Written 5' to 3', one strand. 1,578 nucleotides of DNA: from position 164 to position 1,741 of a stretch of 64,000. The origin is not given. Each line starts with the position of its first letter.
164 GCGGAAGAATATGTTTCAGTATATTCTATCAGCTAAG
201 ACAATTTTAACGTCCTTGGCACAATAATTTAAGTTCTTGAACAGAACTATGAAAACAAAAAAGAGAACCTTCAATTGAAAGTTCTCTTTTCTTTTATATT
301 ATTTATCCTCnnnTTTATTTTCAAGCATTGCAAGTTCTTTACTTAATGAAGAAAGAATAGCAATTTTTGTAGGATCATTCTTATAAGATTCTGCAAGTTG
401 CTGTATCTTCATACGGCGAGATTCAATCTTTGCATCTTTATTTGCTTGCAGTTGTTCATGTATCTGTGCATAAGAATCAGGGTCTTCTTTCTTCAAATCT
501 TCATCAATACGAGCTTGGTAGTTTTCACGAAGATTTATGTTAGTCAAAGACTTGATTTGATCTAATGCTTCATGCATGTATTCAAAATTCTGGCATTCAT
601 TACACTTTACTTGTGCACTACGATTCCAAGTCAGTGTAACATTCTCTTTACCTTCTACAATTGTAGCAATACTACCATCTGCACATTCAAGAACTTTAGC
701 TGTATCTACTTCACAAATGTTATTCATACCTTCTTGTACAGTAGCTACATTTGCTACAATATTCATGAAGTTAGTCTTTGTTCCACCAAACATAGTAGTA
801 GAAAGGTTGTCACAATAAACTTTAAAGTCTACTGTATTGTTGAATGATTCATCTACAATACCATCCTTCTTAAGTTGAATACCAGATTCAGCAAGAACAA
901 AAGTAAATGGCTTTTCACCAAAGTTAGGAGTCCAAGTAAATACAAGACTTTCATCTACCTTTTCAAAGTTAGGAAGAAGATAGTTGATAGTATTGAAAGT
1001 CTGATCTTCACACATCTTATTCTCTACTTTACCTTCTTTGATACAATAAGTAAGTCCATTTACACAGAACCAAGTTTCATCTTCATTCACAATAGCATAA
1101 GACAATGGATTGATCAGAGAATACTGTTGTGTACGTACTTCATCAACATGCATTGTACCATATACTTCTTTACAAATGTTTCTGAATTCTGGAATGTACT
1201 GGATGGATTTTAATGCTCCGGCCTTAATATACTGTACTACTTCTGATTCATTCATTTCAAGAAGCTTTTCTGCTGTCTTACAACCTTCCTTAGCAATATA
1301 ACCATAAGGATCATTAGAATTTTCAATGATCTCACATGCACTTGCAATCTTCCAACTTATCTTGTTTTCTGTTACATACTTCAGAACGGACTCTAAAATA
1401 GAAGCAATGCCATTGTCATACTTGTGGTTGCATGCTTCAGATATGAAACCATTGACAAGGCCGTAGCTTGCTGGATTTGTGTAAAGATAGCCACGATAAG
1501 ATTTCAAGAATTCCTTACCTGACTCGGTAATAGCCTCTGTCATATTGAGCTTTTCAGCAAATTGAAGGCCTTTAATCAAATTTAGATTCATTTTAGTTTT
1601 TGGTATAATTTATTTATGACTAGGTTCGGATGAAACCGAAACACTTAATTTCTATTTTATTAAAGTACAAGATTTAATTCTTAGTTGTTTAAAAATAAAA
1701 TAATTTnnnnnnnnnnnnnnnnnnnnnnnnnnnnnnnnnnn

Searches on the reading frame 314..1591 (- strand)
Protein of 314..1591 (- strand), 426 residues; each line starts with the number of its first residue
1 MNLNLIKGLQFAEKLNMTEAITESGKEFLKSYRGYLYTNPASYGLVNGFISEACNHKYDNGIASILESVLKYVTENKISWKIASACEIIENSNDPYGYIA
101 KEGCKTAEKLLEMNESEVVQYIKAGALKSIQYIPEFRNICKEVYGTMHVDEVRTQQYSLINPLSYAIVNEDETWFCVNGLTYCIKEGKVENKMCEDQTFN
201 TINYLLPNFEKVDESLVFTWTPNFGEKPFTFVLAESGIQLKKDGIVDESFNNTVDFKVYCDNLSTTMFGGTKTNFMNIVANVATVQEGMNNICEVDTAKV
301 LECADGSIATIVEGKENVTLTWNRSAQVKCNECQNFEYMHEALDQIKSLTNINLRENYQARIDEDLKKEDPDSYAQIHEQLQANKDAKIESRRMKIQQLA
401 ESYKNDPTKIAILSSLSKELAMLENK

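Call 12: search_protein_families(library=pfam, alignment_id=A1, max_evalue=0.001)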
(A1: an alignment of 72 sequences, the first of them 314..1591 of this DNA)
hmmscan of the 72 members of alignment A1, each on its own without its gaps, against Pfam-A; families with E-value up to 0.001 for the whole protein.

A. member 1, window:314-1591:- (426 aa): 0 families

B. families by the number of members that match (of 72 scanned): 23 families
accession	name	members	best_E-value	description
PF13597.11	NRDD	2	2.8e-70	Anaerobic ribonucleoside-triphosphate reductase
PF08443.16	RimK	2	1.8e-31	RimK-like ATP-grasp domain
PF02955.21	GSH-S_ATP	2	2.1e-12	Prokaryotic glutathione synthetase, ATP-grasp domain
PF14397.11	ATPgrasp_ST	2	7.1e-05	Sugar-transfer associated ATP-grasp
PF13353.11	Fer4_12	1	4.1e-41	4Fe-4S single cluster domain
PF24308.1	DUF7487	1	2.4e-40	Family of unknown function (DUF7487)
PF00691.25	OmpA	1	1e-18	OmpA family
PF00959.24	Phage_lysozyme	1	5.4e-15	Phage lysozyme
PF03477.21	ATP-cone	1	5.1e-13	ATP cone domain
PF00149.33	Metallophos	1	9.5e-10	Calcineurin-like phosphoesterase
PF00877.26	NLPC_P60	1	1e-08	NlpC/P60 family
PF00702.32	Hydrolase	1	2.5e-06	haloacid dehalogenase-like hydrolase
PF08804.16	gp32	1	2.6e-06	gp32 DNA binding protein like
PF01136.24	Peptidase_U32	1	5.8e-06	Peptidase family U32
PF00004.35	AAA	1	6.1e-06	ATPase family associated with various cellular activities (AAA)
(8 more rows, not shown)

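Call 13: search_protein_families(library=phrogs, alignment_id=A1, max_evalue=0.00001)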
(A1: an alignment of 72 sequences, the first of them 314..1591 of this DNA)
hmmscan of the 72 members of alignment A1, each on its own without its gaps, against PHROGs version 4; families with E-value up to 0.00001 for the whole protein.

A. member 1, window:314-1591:- (426 aa): 0 families

B. families by the number of members that match (of 72 scanned): 34 families (the first 25 are shown)
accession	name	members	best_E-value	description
phrog_487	-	2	2.2e-78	NrdD-like anaerobic ribonucleotide reductase large subunit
phrog_4098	-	2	5.2e-55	-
phrog_2599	-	2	2.8e-11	ribosomal protein S6 glutaminyl transferase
phrog_2251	-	2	4.9e-11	-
phrog_5757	-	1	5e-115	peptidase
phrog_4218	-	1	2.5e-66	anaerobic ribonucleoside reductase large subunit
phrog_626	-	1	2.2e-48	anaerobic ribonucleotide reductase small subunit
phrog_1250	-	1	2.3e-32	unknown function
phrog_3339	-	1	8.4e-30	homing endonuclease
phrog_12131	-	1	7.1e-26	homing endonuclease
phrog_7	-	1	6.4e-24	endolysin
phrog_219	-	1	1.4e-23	baseplate wedge subunit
phrog_29160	-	1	1.6e-23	anaerobic ribonucleoside reductase large subunit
phrog_5670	-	1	6.1e-23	arabinose 5-phosphate isomerase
phrog_26446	-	1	2.4e-21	anaerobic ribonucleoside reductase large subunit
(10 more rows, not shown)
